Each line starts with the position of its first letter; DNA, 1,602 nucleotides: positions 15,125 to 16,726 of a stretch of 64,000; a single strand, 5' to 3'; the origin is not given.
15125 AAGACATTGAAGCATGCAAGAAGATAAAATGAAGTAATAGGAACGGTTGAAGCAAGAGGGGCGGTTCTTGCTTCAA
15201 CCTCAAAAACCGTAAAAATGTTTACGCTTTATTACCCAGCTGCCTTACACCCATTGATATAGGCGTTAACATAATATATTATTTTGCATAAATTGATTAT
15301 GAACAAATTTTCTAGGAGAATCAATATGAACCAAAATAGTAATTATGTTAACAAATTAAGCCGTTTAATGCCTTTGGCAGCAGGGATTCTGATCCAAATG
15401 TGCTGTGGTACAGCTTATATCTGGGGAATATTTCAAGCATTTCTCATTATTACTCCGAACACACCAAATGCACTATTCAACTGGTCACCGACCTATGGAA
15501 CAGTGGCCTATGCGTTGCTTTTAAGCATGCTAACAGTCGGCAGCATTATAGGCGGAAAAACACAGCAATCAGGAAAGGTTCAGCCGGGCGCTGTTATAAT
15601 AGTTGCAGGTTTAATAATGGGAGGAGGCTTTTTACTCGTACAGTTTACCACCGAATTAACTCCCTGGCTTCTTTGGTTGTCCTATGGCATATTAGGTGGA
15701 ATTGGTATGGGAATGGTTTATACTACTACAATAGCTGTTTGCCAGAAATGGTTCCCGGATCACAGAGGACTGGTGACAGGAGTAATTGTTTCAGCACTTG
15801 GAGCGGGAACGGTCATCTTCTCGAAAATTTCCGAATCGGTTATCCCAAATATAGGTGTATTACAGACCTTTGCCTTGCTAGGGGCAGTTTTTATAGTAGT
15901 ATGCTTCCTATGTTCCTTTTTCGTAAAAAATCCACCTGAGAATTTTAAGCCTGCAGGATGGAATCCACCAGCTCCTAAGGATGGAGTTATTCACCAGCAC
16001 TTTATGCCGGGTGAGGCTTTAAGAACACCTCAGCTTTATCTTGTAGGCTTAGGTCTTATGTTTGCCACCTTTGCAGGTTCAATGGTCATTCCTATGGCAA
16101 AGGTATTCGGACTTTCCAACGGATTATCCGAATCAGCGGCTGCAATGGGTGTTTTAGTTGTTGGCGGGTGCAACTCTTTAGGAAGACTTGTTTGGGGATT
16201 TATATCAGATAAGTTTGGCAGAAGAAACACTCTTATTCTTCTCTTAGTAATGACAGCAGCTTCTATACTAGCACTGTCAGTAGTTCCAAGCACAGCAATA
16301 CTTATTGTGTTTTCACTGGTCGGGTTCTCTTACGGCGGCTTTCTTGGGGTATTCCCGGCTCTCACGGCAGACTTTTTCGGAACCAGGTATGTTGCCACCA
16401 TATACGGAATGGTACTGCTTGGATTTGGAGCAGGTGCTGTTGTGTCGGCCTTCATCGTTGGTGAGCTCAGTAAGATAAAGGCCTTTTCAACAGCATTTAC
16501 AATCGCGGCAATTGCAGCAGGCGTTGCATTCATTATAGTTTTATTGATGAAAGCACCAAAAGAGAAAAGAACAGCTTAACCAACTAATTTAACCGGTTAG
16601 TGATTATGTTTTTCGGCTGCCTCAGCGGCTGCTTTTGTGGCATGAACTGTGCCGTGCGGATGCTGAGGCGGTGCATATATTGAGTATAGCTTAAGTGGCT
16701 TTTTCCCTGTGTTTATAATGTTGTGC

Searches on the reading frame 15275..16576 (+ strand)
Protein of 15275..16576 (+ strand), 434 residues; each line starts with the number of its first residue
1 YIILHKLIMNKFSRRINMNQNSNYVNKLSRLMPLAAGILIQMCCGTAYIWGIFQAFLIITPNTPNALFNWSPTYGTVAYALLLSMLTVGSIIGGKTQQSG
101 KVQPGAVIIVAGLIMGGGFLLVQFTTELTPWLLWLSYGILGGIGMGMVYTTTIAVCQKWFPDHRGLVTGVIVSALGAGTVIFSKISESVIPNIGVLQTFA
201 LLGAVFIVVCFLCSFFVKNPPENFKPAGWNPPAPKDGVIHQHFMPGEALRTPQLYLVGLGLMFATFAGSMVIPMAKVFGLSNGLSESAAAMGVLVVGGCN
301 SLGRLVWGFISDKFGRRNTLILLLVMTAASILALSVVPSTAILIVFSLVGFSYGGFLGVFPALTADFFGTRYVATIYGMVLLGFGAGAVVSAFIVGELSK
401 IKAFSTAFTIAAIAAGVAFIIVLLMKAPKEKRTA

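Call 27: search_protein_families(library=pfam, proteins=[window:15275-16576:+], max_evalue=0.01)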
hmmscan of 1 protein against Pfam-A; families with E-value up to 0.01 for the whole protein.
window:15275-16576:+ (434 aa): 2 families
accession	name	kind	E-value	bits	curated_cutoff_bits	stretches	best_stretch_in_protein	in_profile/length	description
PF07690.21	MFS_1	-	1.7e-34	119.7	33.4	2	49-305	8-261/347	Major Facilitator Superfamily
PF06813.19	Nodulin-like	-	0.00041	20.4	24.7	1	88-222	48-186/250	Nodulin-like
